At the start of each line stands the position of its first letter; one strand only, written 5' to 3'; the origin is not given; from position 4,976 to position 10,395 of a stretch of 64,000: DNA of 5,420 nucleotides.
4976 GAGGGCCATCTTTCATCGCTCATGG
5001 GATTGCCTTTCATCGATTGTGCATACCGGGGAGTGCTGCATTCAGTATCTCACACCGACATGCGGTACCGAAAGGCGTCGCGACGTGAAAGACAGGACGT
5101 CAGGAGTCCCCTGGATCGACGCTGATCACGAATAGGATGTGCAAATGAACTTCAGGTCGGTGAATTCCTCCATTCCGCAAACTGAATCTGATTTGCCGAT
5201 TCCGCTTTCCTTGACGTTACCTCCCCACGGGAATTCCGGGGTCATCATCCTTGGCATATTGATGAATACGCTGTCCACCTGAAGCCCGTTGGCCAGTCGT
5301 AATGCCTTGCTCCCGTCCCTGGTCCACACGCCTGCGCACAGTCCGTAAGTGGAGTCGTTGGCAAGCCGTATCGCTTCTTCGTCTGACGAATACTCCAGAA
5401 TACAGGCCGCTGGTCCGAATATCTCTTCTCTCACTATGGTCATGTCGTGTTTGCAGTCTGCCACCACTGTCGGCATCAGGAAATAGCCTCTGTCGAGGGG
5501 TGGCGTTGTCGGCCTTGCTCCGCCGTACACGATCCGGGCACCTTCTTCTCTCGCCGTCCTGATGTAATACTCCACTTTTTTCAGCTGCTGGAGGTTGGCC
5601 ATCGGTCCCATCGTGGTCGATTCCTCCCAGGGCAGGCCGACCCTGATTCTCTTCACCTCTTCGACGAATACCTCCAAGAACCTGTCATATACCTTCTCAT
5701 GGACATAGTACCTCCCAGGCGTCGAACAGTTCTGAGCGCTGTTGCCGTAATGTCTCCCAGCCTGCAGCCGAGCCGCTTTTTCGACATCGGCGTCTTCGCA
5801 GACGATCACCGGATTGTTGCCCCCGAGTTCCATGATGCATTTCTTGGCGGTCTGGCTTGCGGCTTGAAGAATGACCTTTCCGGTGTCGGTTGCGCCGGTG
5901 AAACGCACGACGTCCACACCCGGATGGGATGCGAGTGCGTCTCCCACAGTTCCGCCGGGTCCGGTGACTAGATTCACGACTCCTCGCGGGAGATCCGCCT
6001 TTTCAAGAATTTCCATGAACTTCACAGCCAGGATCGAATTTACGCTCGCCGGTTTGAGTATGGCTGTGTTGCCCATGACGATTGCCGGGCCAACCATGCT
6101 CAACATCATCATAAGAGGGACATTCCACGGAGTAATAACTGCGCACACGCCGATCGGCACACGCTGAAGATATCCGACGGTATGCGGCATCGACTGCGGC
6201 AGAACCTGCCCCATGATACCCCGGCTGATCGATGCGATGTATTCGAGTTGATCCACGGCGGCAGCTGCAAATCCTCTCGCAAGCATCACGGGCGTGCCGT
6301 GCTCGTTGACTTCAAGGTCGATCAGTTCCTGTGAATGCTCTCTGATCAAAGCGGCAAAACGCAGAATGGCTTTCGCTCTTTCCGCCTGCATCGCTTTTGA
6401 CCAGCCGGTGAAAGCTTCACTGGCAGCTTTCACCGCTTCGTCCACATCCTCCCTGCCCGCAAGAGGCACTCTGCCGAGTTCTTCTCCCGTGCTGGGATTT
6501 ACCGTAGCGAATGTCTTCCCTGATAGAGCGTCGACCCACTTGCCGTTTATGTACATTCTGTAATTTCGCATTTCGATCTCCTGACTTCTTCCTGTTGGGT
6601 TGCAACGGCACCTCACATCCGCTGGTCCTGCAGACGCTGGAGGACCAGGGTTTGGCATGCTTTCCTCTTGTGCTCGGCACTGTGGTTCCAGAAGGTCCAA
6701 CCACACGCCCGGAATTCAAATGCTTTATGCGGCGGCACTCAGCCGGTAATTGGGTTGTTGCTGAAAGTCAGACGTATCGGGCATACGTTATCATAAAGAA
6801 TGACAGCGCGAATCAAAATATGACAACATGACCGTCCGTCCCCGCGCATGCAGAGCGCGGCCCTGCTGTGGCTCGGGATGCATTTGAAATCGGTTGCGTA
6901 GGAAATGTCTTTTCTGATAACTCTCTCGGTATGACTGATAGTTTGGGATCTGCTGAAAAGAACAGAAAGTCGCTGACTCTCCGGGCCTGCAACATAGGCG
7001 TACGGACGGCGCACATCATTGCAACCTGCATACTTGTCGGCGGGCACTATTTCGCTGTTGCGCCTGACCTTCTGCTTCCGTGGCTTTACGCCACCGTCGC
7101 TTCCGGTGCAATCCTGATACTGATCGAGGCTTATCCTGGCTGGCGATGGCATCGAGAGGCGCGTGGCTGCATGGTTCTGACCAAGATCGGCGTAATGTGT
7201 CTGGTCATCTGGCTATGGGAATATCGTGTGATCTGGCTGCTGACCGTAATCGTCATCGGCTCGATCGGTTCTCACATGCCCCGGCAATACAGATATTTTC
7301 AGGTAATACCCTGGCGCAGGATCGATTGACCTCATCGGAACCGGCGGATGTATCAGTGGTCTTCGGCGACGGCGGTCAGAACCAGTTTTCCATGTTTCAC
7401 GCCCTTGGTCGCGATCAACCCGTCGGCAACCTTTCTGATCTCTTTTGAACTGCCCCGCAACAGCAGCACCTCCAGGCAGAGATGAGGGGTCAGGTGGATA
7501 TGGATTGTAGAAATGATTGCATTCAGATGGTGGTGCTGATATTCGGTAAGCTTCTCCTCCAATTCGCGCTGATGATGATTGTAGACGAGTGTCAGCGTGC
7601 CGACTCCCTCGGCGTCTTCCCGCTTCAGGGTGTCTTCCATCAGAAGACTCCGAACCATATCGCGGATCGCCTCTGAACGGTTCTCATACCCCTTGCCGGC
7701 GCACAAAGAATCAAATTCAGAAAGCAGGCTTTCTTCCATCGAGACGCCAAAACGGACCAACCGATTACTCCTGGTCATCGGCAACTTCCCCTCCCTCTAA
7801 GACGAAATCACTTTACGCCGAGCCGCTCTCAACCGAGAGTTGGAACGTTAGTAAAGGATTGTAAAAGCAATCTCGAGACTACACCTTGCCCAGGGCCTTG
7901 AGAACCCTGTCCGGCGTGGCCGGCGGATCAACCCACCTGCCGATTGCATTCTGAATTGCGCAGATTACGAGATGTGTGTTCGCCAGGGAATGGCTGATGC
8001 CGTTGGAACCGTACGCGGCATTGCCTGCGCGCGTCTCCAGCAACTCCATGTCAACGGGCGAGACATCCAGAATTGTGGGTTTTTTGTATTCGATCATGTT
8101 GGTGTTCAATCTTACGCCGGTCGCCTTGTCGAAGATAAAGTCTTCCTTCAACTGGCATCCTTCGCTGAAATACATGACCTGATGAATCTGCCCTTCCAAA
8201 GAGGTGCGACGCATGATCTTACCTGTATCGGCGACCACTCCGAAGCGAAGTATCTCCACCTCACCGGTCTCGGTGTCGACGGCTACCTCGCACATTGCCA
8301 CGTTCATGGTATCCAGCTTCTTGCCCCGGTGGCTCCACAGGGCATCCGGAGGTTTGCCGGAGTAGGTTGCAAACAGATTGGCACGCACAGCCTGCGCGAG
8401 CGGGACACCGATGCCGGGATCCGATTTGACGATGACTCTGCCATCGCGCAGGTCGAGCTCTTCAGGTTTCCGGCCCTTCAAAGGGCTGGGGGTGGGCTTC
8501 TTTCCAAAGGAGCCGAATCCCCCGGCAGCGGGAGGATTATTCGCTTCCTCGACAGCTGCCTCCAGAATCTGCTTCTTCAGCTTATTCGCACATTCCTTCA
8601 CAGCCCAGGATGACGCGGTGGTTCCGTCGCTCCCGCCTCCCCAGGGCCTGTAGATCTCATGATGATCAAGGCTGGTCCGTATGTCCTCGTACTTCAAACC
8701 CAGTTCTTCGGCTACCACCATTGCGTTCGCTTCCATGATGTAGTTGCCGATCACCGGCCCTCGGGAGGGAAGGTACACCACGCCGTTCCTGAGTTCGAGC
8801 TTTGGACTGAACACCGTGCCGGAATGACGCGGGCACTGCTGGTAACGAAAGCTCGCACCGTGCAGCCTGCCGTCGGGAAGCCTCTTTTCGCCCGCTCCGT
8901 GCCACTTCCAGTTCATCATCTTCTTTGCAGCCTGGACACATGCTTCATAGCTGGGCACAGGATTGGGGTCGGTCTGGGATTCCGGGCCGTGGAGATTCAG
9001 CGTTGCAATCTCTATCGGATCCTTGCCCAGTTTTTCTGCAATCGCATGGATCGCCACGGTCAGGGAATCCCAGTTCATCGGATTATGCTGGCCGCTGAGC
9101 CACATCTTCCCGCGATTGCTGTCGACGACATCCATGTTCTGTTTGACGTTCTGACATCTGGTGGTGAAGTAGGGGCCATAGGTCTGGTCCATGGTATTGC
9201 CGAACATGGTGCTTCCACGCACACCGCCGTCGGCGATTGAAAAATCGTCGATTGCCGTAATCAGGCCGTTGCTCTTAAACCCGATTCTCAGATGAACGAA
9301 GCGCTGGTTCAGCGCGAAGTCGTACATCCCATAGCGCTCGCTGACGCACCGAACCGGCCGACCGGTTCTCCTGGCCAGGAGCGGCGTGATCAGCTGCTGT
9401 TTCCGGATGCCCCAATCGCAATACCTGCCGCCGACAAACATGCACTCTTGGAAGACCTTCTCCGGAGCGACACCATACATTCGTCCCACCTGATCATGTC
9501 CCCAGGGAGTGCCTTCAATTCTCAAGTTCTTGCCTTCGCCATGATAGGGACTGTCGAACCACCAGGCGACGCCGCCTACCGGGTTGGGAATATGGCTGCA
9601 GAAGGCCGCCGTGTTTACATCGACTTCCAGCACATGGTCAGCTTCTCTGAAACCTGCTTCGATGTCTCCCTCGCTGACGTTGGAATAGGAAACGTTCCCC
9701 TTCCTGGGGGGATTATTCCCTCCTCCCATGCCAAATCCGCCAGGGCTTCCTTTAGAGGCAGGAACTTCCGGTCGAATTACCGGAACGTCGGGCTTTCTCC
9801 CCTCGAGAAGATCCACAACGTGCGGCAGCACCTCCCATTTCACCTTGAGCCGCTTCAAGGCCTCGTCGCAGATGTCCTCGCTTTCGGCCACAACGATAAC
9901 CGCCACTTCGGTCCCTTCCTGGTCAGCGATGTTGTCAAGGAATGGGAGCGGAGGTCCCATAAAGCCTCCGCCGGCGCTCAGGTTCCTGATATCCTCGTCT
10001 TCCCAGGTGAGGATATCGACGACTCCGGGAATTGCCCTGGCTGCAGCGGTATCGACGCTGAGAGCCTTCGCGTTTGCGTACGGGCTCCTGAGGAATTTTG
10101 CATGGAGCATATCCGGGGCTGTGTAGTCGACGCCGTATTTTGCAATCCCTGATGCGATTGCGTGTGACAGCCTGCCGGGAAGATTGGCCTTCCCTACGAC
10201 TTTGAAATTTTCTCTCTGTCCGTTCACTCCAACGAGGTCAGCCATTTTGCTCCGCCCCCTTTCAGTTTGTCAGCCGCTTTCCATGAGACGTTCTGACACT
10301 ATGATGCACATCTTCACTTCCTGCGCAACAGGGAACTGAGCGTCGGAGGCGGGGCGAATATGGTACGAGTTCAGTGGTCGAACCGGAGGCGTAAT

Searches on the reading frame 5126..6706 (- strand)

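Call 10: search_protein_families(library=pfam, proteins=[window:5126-6706:-], max_evalue=0.001)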
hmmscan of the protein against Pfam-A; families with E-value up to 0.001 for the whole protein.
window:5126-6706:- (526 aa): 2 families
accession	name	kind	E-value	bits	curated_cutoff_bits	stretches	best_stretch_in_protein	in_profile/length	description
PF00171.27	Aldedh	-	1e-155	519.2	23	1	57-521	1-461/461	Aldehyde dehydrogenase family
PF05893.19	LuxC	-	2e-05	24.1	21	1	169-359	73-267/401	Acyl-CoA reductase (LuxC)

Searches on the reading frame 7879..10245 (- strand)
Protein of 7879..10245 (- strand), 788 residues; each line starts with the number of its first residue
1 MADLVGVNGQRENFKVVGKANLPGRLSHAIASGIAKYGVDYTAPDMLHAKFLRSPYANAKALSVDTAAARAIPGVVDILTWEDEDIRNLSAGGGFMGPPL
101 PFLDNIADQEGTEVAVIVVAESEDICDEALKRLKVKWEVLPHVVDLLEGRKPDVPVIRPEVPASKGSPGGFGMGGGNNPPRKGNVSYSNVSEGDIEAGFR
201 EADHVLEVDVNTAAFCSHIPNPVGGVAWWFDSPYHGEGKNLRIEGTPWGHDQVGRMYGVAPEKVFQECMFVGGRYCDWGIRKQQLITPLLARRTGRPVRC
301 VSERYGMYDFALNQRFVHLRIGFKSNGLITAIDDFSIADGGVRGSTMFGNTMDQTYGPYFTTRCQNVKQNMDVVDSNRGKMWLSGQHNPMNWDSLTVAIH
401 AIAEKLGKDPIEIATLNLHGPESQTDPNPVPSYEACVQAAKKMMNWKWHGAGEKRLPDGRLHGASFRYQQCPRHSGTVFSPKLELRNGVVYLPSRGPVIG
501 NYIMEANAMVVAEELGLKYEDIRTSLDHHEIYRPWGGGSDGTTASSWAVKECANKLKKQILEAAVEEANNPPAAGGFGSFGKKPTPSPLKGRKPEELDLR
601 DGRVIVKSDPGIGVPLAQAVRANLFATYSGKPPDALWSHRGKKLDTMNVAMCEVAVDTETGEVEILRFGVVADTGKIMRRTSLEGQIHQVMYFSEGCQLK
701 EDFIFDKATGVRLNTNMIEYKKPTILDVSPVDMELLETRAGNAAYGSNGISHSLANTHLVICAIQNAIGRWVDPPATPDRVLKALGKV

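Call 10: search_protein_families(library=pfam, proteins=[window:7879-10245:-], max_evalue=0.001)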
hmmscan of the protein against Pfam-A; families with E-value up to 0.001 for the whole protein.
window:7879-10245:- (788 aa): 3 families
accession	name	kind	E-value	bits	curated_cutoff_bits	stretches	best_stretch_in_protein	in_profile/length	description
PF20256.3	MoCoBD_2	-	4.5e-26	92.4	27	1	505-728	75-282/283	Molybdopterin cofactor-binding domain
PF01315.27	Ald_Xan_dh_C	-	1.4e-18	67.7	31.3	1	33-141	2-110/110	Aldehyde oxidase and xanthine dehydrogenase, a/b hammerhead domain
PF02738.23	MoCoBD_1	-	1.2e-17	64.3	27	1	182-418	6-244/244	Molybdopterin cofactor-binding domain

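Call 16: search_protein_families(library=ncbifam, proteins=[window:7879-10245:-], max_evalue=0.001)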
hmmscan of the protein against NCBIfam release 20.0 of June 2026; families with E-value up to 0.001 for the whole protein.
window:7879-10245:- (788 aa): 13 families
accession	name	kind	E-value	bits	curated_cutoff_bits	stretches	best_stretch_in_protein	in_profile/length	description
TIGR03194.1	4hydrxCoA_A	equivalog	2.1e-46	158.7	994.55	3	650-785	610-746/746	4-hydroxybenzoyl-CoA reductase subunit alpha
NF043082.1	XdhA_XDHase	equivalog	1.5e-44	152.3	780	3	592-784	555-751/758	xanthine dehydrogenase subunit XdhA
NF007426.0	PRK09970.1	equivalog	2.4e-42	145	916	2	594-769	560-738/761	xanthine dehydrogenase molybdenum-binding subunit XdhA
NF041671.1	peri_hyde_PaoC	equivalog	1.9e-32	112.5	1180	2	187-563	160-536/735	aldehyde oxidoreductase molybdenum-binding subunit PaoC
TIGR03196.1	pucD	equivalog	1.8e-31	109.3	783.65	1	33-773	18-745/763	xanthine dehydrogenase subunit D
TIGR03313.1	Se_sel_red_Mo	hypoth_equivalog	6.9e-29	100.1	1101.9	1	11-787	162-951/951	molybdopterin-dependent oxidoreductase Mo/Fe-S-binding subunit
NF045668.1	pterin_aldehy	equivalog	4.5e-28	97.8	1100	2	647-785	767-904/905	molybdopterin-dependent aldehyde oxidoreductase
TIGR02416.1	CO_dehy_Mo_lg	equivalog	7.1e-25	87.3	991.15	2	33-162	8-137/770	aerobic carbon-monoxide dehydrogenase large subunit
NF041018.1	glyceraldDH_alpha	equivalog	1.9e-24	86.1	790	2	28-566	13-549/741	glyceraldehyde dehydrogenase subunit alpha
NF040766.1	CODH_aero_grp5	exception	1.9e-24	85.9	950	2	30-154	17-147/785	aerobic carbon-monoxide dehydrogenase large subunit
TIGR02965.1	xanthine_xdhB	equivalog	6.6e-21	74.2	849.5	2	30-166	13-147/758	xanthine dehydrogenase molybdopterin binding subunit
TIGR03311.1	Se_dep_XDH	equivalog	2.2e-15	55.8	830.45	1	31-159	175-302/848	selenium-dependent xanthine dehydrogenase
TIGR02969.1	mam_aldehyde_ox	subfamily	3e-09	34.9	1912.3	1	31-144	589-696/1330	aldehyde oxidase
